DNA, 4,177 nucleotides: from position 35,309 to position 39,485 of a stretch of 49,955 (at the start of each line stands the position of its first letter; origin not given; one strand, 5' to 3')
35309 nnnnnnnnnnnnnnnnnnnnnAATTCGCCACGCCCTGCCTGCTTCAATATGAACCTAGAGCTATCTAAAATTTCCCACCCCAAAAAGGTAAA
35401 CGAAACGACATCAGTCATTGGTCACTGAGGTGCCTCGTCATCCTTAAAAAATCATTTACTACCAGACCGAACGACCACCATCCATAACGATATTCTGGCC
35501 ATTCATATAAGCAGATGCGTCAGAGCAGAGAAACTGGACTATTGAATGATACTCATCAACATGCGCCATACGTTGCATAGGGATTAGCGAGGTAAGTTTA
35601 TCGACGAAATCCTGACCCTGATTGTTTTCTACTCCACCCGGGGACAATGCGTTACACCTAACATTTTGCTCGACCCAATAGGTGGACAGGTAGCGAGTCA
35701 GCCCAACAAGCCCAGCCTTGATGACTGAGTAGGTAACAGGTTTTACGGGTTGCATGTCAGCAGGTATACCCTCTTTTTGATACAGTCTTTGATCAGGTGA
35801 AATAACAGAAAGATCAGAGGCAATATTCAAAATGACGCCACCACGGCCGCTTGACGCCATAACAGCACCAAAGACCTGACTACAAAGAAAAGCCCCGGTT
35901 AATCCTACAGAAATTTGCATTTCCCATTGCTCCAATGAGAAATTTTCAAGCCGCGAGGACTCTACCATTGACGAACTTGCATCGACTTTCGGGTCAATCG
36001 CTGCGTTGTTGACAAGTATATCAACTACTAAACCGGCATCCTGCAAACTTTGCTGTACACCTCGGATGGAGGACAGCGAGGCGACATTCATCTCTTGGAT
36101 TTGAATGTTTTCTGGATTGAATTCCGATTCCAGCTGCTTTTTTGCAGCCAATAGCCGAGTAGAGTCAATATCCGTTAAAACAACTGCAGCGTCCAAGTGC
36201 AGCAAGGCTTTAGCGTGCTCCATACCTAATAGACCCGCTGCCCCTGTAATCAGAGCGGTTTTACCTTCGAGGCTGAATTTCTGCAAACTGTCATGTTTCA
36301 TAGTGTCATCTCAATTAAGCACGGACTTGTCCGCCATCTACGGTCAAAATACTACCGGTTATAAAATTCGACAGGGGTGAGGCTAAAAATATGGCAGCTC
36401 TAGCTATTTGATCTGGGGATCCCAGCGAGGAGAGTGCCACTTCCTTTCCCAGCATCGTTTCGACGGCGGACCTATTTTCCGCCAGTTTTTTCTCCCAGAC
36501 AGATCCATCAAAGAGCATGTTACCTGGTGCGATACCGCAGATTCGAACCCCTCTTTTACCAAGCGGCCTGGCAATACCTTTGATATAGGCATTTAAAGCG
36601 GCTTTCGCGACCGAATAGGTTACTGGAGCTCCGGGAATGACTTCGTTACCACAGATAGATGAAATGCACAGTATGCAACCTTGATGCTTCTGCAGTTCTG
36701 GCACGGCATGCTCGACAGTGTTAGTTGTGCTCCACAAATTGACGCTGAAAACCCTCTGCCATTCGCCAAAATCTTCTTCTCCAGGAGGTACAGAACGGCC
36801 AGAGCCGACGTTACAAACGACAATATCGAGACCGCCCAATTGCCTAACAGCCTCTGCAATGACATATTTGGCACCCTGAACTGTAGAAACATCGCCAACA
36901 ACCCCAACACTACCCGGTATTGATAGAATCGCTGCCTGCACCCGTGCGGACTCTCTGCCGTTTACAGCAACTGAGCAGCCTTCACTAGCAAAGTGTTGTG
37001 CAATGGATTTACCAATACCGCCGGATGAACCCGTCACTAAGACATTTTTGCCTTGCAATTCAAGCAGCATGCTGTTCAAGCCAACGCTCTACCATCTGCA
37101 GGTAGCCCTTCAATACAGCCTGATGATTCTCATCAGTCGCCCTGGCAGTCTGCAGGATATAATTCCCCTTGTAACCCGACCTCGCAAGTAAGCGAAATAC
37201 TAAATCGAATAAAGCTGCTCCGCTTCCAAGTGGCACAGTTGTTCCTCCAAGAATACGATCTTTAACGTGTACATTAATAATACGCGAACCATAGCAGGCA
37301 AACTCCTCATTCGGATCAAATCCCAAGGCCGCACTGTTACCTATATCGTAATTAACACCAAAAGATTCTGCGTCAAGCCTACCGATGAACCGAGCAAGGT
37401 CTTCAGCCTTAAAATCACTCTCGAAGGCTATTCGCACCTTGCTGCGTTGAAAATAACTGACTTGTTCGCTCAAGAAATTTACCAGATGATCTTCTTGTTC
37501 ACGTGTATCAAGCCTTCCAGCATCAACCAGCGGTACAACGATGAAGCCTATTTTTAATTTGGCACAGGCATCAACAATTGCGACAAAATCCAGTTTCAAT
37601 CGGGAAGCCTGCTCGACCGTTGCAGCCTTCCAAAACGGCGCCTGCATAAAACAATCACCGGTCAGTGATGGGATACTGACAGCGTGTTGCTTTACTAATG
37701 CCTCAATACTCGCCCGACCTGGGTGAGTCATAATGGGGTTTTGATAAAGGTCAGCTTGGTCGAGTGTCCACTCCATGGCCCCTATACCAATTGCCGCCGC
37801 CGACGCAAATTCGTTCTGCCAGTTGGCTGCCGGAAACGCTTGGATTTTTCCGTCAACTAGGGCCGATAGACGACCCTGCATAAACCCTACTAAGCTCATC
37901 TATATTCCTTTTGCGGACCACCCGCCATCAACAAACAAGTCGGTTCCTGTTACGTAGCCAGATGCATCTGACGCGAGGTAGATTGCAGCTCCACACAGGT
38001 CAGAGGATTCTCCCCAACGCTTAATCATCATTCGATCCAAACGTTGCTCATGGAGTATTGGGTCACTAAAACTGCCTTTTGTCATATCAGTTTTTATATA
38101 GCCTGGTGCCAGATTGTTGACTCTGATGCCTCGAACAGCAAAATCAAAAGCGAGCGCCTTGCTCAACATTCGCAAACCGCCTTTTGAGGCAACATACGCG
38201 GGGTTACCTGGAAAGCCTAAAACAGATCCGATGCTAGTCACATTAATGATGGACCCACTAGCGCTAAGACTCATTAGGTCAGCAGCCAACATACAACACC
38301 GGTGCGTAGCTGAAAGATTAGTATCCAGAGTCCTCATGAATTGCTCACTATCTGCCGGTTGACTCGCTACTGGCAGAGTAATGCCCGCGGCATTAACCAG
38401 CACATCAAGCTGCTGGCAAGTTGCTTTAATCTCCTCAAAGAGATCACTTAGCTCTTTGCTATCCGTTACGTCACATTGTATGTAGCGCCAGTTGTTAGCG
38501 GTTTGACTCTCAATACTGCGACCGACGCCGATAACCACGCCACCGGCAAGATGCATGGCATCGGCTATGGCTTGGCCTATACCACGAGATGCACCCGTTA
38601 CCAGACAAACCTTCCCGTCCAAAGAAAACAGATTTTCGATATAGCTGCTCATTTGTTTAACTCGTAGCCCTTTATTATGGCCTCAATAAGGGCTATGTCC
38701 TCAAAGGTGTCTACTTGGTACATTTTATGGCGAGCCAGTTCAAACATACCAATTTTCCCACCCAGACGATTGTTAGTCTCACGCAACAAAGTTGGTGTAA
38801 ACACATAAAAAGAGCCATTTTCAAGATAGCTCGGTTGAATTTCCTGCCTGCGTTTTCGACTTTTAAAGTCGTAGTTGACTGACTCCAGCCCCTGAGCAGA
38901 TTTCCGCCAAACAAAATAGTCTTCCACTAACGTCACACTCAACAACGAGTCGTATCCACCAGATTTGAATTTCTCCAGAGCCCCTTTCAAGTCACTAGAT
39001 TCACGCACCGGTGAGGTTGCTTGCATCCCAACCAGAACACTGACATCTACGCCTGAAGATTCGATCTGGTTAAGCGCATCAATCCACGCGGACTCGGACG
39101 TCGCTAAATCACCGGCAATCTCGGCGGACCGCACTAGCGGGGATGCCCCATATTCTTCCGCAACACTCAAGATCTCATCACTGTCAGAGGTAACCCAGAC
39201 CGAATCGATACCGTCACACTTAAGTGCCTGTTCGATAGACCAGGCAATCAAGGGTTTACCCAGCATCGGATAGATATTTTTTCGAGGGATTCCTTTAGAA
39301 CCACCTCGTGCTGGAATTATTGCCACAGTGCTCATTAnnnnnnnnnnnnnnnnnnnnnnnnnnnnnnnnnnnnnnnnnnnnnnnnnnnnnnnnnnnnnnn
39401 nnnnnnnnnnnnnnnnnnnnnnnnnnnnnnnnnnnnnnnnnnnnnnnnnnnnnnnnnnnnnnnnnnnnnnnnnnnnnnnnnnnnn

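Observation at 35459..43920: Module A: ulosonic-acid synthase and CMP-activation core wired to heptose-type genes, a candidate undescribed pathway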

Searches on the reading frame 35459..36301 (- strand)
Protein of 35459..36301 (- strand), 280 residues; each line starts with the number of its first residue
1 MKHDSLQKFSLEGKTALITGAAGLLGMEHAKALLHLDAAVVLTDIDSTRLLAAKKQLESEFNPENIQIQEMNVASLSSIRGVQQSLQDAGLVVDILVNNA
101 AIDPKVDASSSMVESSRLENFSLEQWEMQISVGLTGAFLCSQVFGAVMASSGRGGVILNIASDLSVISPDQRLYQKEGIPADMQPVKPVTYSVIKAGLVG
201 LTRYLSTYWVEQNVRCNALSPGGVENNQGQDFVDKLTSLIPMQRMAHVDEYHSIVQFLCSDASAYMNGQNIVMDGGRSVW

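Call 4: search_protein_families(library=pfam, proteins=[window:35459-36301:-], max_evalue=0.001)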
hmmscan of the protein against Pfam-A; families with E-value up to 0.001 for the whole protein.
window:35459-36301:- (280 aa): 2 families
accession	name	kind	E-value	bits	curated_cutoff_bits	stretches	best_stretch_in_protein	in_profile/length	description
PF13561.12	adh_short_C2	-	9.1e-37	127.3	27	2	190-276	142-234/236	Enoyl-(Acyl carrier protein) reductase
PF00106.31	adh_short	-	1.1e-26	94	26.6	1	14-165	1-139/195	short chain dehydrogenase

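Call 5: search_protein_families(library=ncbifam, proteins=[window:35459-36301:-], max_evalue=0.001)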
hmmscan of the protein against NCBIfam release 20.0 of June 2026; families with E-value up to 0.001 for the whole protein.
window:35459-36301:- (280 aa): 199 families (the best 25 are shown)
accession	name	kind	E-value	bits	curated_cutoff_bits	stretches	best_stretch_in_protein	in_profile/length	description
NF006619.0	PRK09186.1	equivalog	9.3e-47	159.8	255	1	11-278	2-255/256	oxidoreductase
NF004198.0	PRK05653.1-3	equivalog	8.2e-38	130.3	296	1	10-278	4-247/248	3-oxoacyl-ACP reductase FabG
NF005309.0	PRK06841.1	subfamily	1.1e-36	126.7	286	1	7-279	9-254/255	GolD/DthD family dehydrogenase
NF006070.0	PRK08213.1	subfamily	5.1e-36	124.5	279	1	6-279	5-258/259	gluconate 5-dehydrogenase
NF009466.0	PRK12826.1-2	subfamily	1.1e-34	120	222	2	14-162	4-141/248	3-oxoacyl-ACP reductase FabG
NF006132.0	PRK08277.1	subfamily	1.7e-32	112.9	281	1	8-278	5-275/280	D-mannonate oxidoreductase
NF009464.0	PRK12824.1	subfamily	3.3e-32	112.1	269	1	14-277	3-242/245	3-oxoacyl-ACP reductase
NF005469.0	PRK07063.1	equivalog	5.1e-32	111.4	306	1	11-279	5-256/260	SDR family oxidoreductase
NF005853.0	PRK07774.1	equivalog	3.5e-31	108.5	303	2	9-162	2-145/250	SDR family oxidoreductase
NF005446.0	PRK07035.1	equivalog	4.4e-31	108.1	373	1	6-277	4-253/255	SDR family oxidoreductase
NF005559.1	PRK07231.1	subfamily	5.4e-30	104.7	215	1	11-278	2-248/249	glucose 1-dehydrogenase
NF006693.0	PRK09242.1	equivalog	6.2e-30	104.2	328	1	7-278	4-254/258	SDR family oxidoreductase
NF053702.1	TrHdxCHCADhChcB1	equivalog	1.1e-29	103.6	400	1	11-277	2-240/250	trans-4-hydroxycyclohexanecarboxylate dehydrogenase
NF006072.0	PRK08217.1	subfamily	1.5e-29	103.6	298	2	10-162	2-151/253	3-ketoacyl-(acyl-carrier-protein) reductase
NF009093.0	PRK12429.1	subfamily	2.8e-29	102.2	258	1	11-276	3-255/259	3-hydroxybutyrate dehydrogenase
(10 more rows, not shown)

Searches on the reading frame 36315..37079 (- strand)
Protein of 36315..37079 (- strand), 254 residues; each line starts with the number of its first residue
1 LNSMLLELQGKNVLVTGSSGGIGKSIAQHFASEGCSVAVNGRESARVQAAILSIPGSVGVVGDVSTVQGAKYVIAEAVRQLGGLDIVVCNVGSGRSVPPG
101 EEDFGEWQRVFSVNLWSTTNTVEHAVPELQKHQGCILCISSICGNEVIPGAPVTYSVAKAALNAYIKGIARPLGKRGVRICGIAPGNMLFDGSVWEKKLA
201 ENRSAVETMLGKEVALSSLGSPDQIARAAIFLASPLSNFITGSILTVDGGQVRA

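Call 4: search_protein_families(library=pfam, proteins=[window:36315-37079:-], max_evalue=0.001)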
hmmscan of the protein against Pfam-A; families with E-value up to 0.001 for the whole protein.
window:36315-37079:- (254 aa): 5 families
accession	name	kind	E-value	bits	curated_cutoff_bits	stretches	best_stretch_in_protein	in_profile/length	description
PF13561.12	adh_short_C2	-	4.3e-46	157.8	27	1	20-250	6-234/236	Enoyl-(Acyl carrier protein) reductase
PF00106.31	adh_short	-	7.5e-37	127.2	26.6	1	11-188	1-182/195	short chain dehydrogenase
PF08659.16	KR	-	4.9e-06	27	22.6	1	13-167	3-161/180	KR domain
PF05368.20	NmrA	-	0.00066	19.8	27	1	11-91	3-77/298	NmrA-like family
PF13460.12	NAD_binding_10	-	0.00079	19.8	27.2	0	17-150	1-107/184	NAD(P)H-binding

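Call 5: search_protein_families(library=ncbifam, proteins=[window:36315-37079:-], max_evalue=0.001)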
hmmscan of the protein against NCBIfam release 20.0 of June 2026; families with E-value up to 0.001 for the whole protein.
window:36315-37079:- (254 aa): 229 families (the best 25 are shown)
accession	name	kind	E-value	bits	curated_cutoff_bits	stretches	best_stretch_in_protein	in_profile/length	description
NF005559.1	PRK07231.1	subfamily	3.7e-51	174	215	1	8-252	2-248/249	glucose 1-dehydrogenase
NF009468.0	PRK12826.1-4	equivalog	1.3e-46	159.3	318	1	6-252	3-248/256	SDR family oxidoreductase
NF009466.0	PRK12826.1-2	subfamily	1.1e-45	156.1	222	1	11-252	4-245/248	3-oxoacyl-ACP reductase FabG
NF005095.0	PRK06523.1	subfamily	1.1e-43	149.6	231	1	5-253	5-259/261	oxidoreductase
NF052558.1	MBtsdlDhBudC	equivalog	1.3e-43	149.4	270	1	9-251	2-241/250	meso-2,3-butanediol dehydrogenase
NF004202.0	PRK05653.2-2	equivalog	1.9e-42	145.6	333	1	4-252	1-248/259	3-oxoacyl-ACP reductase FabG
NF004778.0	PRK06124.1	equivalog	3.5e-42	144.6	303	1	6-251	7-252/256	SDR family oxidoreductase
NF004198.0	PRK05653.1-3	equivalog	2.8e-41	141.6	296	1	8-251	5-246/248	3-oxoacyl-ACP reductase FabG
NF005681.0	PRK07478.1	subfamily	5.2e-41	140.7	267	1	7-251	3-249/254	SDR family oxidoreductase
NF005752.0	PRK07576.1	subfamily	6.9e-41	140.3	321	1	5-251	4-250/271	SDR family oxidoreductase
NF004791.0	PRK06138.1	equivalog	2.1e-40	138.6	312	1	7-251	2-249/252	SDR family oxidoreductase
TIGR01830.1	3oxo_ACP_reduc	equivalog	2.1e-39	135.7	297.75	1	13-250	1-237/239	3-oxoacyl-[acyl-carrier-protein] reductase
NF004203.0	PRK05653.2-4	subfamily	2.6e-39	135.1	313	1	7-251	3-256/260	3-oxoacyl-ACP reductase FabG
NF004197.0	PRK05653.1-1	equivalog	4.6e-39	134.5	332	1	7-251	4-246/249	3-oxoacyl-ACP reductase FabG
NF004773.0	PRK06113.1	equivalog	1e-38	133.2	367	1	3-253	4-252/255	7-alpha-hydroxysteroid dehydrogenase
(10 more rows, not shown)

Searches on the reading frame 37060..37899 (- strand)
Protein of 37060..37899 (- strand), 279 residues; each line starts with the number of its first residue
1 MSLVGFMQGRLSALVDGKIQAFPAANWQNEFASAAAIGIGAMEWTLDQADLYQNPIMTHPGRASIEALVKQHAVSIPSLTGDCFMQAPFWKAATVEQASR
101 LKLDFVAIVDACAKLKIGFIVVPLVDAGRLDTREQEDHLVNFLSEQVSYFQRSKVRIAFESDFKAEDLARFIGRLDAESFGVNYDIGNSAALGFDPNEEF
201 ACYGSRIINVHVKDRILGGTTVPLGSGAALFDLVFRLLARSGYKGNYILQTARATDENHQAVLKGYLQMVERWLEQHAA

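Call 4: search_protein_families(library=pfam, proteins=[window:37060-37899:-], max_evalue=0.001)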
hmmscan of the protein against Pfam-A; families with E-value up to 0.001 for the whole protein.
window:37060-37899:- (279 aa): 1 family
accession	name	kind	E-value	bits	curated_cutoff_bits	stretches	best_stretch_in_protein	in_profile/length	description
PF01261.30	AP_endonuc_2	-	1.5e-22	81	31.1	1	31-257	1-234/249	Xylose isomerase-like TIM barrel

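Call 5: search_protein_families(library=ncbifam, proteins=[window:37060-37899:-], max_evalue=0.001)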
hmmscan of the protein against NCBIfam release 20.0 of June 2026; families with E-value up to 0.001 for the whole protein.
window:37060-37899:- (279 aa): 4 families
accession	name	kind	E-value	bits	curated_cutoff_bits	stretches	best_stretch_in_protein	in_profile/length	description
NF009688.0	PRK13209.1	subfamily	7.8e-13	48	317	1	25-264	21-267/286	L-ribulose-5-phosphate 3-epimerase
TIGR00542.1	hxl6Piso_put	equivalog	1.1e-10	41.3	272.15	1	26-276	17-270/279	L-ribulose-5-phosphate 3-epimerase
NF009689.0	PRK13210.1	subfamily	5.3e-07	29.1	200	1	25-271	17-276/286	L-ribulose-5-phosphate 3-epimerase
TIGR04379.1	myo_inos_iolE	equivalog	6.5e-06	25.9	290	0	123-214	116-211/290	myo-inosose-2 dehydratase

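Call 23: search_solved_structures(query=window:37060-37899:-, max_evalue=0.001)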
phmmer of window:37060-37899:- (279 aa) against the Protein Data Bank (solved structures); distinct sequences matched with E-value up to 0.001: 1.
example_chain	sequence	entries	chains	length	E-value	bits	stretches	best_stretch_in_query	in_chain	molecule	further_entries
3cqh_A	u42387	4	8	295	1.1e-08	38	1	20-261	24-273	L-ribulose-5-phosphate 3-epimerase ulaE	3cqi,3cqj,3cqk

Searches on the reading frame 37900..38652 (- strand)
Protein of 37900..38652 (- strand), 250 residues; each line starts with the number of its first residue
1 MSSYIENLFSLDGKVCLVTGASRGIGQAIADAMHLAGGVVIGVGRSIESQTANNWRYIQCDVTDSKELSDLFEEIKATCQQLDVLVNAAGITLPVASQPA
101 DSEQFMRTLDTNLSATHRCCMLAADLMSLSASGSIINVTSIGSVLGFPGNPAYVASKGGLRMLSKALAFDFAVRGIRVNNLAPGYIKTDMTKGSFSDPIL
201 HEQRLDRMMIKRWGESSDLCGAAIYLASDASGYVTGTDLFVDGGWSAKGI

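Call 4: search_protein_families(library=pfam, proteins=[window:37900-38652:-], max_evalue=0.001)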
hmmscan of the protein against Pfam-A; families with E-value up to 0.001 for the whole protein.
window:37900-38652:- (250 aa): 5 families
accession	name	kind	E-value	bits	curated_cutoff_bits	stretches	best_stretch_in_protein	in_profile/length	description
PF13561.12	adh_short_C2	-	1.7e-54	185.4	27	1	20-246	1-236/236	Enoyl-(Acyl carrier protein) reductase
PF00106.31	adh_short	-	1e-47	162.6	26.6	1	14-196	1-192/195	short chain dehydrogenase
PF08659.16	KR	-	1.6e-08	35.1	22.6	1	16-156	3-152/180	KR domain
PF01370.27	Epimerase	-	4.9e-07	29.8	20.9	1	17-122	2-105/240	NAD dependent epimerase/dehydratase family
PF18306.6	LDcluster4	-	0.00047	20.2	26.3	1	14-55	32-73/151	SLOG cluster4 family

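Call 5: search_protein_families(library=ncbifam, proteins=[window:37900-38652:-], max_evalue=0.001)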
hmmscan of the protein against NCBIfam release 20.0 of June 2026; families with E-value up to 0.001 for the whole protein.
window:37900-38652:- (250 aa): 233 families (the best 25 are shown)
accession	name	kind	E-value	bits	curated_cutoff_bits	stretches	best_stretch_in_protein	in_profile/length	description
NF004791.0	PRK06138.1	equivalog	6e-54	183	312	1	10-247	2-251/252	SDR family oxidoreductase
TIGR01830.1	3oxo_ACP_reduc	equivalog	7.4e-53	179.7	297.75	1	16-244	1-237/239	3-oxoacyl-[acyl-carrier-protein] reductase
NF004778.0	PRK06124.1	equivalog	7.8e-53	179.5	303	1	6-247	4-254/256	SDR family oxidoreductase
TIGR01832.1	kduD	equivalog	1.9e-51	174.9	338.85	1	9-247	1-247/248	2-dehydro-3-deoxy-D-gluconate 5-dehydrogenase KduD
NF005559.1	PRK07231.1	subfamily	1.2e-50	172.4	215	1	11-245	2-247/249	glucose 1-dehydrogenase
NF052558.1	MBtsdlDhBudC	equivalog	2.4e-50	171.5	270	1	12-248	2-244/250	meso-2,3-butanediol dehydrogenase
NF004197.0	PRK05653.1-1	equivalog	3.2e-50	171.1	332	1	10-245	4-246/249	3-oxoacyl-ACP reductase FabG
NF005067.0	PRK06484.1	equivalog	1.1e-49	169.4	713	1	12-249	272-515/524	short chain dehydrogenase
NF009466.0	PRK12826.1-2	subfamily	2.1e-49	168.2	222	1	14-245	4-244/248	3-oxoacyl-ACP reductase FabG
NF006070.0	PRK08213.1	subfamily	8.9e-49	166.3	279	1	5-247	4-258/259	gluconate 5-dehydrogenase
NF005390.0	PRK06935.1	equivalog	1.4e-48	165.5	369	1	2-247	4-257/258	2-dehydro-3-deoxy-D-gluconate 5-dehydrogenase KduD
NF005893.0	PRK07856.1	equivalog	5.8e-48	163.4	255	1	9-244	5-240/255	SDR family oxidoreductase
NF004199.0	PRK05653.1-4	equivalog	1.8e-46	158.7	301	1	11-244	3-244/247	3-oxoacyl-ACP reductase FabG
NF004198.0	PRK05653.1-3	equivalog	1.9e-46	158.5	296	1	10-245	4-246/248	3-oxoacyl-ACP reductase FabG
NF005711.0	PRK07523.1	subfamily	2e-46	158.7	413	1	6-247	3-253/255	SDR family oxidoreductase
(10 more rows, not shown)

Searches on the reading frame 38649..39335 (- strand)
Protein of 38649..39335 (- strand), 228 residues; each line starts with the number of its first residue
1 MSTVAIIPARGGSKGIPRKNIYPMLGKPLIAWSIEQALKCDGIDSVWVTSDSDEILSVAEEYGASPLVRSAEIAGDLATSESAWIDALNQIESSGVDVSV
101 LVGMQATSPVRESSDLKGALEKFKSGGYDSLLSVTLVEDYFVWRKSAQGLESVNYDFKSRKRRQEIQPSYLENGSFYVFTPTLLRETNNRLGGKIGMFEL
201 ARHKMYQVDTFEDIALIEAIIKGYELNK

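Call 4: search_protein_families(library=pfam, proteins=[window:38649-39335:-], max_evalue=0.001)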
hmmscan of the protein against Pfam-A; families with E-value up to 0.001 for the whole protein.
window:38649-39335:- (228 aa): 1 family
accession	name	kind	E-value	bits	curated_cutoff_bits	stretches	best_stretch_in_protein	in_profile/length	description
PF02348.25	CTP_transf_3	-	9e-26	91.5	22.6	1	4-135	1-121/217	Cytidylyltransferase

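Call 5: search_protein_families(library=ncbifam, proteins=[window:38649-39335:-], max_evalue=0.001)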
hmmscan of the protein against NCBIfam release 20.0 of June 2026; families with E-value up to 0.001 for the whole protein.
window:38649-39335:- (228 aa): 6 families
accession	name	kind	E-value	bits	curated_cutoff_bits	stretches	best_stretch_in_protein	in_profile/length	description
TIGR03584.1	PseF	equivalog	1.2e-37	129.7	205.7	1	4-219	1-218/222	pseudaminic acid cytidylyltransferase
NF003952.0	PRK05450.1-5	subfamily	5.3e-16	58.5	193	1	1-127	1-120/250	3-deoxy-manno-octulosonate cytidylyltransferase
NF003950.0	PRK05450.1-3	subfamily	3.6e-14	52.7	234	1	1-125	1-119/248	3-deoxy-manno-octulosonate cytidylyltransferase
NF009905.0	PRK13368.1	subfamily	4.6e-14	52.3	255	1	1-117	1-108/243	3-deoxy-manno-octulosonate cytidylyltransferase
NF003948.0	PRK05450.1-1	equivalog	1e-08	34.7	281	1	2-129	5-126/248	3-deoxy-manno-octulosonate cytidylyltransferase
TIGR00466.1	kdsB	equivalog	9.8e-07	28.4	155.2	1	1-71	1-70/241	3-deoxy-manno-octulosonate cytidylyltransferase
